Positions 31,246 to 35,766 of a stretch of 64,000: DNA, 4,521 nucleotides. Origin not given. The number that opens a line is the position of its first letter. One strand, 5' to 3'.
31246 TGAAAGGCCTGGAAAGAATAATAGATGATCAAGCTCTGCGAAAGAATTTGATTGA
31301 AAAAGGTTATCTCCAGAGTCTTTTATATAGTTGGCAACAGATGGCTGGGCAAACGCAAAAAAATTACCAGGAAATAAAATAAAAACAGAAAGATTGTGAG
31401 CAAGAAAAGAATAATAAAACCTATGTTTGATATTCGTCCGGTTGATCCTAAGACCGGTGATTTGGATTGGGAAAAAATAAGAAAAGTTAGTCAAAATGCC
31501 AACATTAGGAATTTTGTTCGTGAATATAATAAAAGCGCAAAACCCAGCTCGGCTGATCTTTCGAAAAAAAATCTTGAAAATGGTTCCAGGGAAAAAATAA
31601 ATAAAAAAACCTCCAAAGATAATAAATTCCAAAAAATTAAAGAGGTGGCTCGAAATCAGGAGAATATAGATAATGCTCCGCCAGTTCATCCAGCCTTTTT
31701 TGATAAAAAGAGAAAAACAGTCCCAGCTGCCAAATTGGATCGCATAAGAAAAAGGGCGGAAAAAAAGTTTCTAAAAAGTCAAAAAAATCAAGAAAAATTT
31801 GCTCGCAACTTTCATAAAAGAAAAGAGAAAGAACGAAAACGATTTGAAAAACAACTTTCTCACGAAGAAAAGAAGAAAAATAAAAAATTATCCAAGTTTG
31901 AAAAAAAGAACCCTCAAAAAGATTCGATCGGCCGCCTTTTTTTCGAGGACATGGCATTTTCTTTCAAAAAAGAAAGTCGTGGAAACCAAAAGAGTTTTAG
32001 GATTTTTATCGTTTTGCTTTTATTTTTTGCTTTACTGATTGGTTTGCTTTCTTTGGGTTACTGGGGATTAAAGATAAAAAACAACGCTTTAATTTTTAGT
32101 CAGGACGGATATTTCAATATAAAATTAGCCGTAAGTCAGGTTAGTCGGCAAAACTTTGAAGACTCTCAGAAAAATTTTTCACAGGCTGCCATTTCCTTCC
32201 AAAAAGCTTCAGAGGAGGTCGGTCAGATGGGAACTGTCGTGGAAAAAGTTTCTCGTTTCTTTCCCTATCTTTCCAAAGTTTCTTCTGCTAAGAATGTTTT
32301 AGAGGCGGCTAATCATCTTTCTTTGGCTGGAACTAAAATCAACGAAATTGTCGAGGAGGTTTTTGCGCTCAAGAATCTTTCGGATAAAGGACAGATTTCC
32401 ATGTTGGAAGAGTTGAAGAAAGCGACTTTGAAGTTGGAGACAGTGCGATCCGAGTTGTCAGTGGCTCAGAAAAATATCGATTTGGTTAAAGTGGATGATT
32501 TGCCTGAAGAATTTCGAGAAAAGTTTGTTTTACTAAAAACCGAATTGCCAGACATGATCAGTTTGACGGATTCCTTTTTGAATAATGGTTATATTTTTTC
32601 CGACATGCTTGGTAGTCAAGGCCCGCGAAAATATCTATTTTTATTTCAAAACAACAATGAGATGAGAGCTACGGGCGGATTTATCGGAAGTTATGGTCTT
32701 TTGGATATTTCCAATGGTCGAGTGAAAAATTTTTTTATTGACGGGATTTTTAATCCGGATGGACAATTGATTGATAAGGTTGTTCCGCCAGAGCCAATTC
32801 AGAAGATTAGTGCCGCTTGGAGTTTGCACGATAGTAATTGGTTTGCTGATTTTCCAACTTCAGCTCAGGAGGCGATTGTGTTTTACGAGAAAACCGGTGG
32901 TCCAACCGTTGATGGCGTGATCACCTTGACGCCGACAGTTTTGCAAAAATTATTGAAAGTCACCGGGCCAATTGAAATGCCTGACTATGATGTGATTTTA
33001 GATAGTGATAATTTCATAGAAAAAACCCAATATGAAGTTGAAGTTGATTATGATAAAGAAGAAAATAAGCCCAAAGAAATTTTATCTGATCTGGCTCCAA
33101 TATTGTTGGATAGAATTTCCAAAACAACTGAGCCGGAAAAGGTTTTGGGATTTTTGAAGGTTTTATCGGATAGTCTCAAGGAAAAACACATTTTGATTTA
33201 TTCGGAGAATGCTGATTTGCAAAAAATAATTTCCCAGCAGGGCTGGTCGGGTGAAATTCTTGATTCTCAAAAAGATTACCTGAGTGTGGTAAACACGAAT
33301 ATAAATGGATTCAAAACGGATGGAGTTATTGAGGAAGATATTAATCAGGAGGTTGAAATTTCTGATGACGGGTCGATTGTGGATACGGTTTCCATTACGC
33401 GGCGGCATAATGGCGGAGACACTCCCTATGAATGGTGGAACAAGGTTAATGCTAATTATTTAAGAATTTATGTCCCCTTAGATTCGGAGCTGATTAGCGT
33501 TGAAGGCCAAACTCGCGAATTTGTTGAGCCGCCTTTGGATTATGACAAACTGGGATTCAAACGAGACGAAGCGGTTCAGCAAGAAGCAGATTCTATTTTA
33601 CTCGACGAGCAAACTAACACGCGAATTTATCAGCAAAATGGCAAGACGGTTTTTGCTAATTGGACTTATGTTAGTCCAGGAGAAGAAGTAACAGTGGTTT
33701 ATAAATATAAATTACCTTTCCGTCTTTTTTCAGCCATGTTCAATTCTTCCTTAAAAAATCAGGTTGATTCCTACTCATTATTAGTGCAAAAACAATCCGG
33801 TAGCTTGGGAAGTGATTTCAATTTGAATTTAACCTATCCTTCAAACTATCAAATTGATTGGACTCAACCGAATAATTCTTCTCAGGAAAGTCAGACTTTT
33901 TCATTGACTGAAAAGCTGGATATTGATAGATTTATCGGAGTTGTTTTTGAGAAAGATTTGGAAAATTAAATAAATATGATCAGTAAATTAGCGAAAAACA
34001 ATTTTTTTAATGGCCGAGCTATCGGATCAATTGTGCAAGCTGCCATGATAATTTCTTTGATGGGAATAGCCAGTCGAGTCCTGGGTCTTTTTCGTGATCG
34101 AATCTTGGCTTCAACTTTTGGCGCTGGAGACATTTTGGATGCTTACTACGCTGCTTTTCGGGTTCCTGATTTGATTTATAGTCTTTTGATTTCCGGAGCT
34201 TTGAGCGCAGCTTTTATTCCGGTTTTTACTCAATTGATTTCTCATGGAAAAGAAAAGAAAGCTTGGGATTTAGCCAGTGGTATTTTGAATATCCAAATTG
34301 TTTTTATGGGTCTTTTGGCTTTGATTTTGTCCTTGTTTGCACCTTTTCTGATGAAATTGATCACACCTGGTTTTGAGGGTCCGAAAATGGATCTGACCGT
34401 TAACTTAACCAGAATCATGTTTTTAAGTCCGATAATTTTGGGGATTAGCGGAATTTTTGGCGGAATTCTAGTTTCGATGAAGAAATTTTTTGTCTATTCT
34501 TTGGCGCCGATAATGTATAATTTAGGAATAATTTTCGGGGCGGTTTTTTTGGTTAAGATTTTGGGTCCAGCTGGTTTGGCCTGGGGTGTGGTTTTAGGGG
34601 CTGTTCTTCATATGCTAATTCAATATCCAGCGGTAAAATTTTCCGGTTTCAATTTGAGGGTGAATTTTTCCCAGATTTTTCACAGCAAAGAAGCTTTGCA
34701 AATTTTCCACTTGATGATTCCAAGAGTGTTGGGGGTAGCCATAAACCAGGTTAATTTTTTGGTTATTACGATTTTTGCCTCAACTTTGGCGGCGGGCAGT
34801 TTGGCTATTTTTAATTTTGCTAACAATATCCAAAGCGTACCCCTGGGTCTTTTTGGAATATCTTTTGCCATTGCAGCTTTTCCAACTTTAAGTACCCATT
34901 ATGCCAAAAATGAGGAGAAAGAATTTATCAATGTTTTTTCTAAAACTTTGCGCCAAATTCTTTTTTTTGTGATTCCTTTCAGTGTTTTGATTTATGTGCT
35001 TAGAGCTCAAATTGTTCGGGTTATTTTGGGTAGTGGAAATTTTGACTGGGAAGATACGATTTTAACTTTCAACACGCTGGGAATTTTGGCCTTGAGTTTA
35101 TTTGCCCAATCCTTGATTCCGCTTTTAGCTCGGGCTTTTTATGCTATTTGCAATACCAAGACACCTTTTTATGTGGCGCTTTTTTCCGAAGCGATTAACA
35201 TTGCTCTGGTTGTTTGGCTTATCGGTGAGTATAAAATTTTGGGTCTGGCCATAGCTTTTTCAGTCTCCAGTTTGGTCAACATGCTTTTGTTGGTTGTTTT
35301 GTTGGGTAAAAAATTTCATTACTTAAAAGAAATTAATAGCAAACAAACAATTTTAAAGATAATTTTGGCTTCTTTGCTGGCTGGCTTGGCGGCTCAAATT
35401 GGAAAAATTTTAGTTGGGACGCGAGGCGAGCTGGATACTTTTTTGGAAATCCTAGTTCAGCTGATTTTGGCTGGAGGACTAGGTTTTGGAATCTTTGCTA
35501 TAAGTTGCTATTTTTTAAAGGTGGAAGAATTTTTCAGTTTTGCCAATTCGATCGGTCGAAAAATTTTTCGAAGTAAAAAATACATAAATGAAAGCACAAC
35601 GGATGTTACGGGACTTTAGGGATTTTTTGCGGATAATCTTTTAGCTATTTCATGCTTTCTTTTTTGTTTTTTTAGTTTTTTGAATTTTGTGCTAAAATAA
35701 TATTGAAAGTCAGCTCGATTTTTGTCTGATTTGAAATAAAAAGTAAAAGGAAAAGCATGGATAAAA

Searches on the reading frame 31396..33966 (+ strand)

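Call 95: search_protein_families(library=pfam, proteins=[window:31396-33966:+], max_evalue=0.00001)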
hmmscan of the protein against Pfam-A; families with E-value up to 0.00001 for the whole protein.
window:31396-33966:+ (857 aa): 1 family
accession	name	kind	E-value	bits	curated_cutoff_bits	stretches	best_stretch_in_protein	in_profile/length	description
PF13196.11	DUF4012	-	6.1e-32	111.5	28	1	408-547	1-142/144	Protein of unknown function (DUF4012)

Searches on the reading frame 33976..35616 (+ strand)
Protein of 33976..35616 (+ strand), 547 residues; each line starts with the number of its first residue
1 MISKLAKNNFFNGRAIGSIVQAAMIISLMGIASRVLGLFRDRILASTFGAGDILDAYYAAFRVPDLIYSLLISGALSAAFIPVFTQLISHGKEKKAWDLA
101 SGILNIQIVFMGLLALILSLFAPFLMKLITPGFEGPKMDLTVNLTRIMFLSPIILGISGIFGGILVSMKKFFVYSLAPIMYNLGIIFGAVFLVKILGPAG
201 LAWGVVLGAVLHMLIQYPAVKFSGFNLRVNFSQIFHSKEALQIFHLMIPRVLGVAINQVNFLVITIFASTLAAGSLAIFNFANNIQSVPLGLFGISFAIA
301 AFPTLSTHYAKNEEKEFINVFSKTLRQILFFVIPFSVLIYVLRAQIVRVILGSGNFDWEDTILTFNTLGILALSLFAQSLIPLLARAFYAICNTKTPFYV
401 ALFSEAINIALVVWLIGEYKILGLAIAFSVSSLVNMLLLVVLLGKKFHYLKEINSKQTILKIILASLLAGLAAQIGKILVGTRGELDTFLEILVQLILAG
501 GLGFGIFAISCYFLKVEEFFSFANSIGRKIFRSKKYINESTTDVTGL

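Call 95: search_protein_families(library=pfam, proteins=[window:33976-35616:+], max_evalue=0.00001)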
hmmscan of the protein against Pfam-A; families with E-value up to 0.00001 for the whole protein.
window:33976-35616:+ (547 aa): 4 families
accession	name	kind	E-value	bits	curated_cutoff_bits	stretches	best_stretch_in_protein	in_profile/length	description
PF03023.19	MurJ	-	5.1e-96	322.5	27.4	1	44-482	1-438/451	Lipid II flippase MurJ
PF01554.23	MatE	-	3.8e-12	46.6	24.9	1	249-412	1-159/161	MatE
PF13440.11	Polysacc_synt_3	-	1.6e-08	34.6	23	1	105-353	52-286/293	Polysaccharide biosynthesis protein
PF01943.22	Polysacc_synt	-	3.3e-08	33.7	28.2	1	106-306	79-271/274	Polysaccharide biosynthesis protein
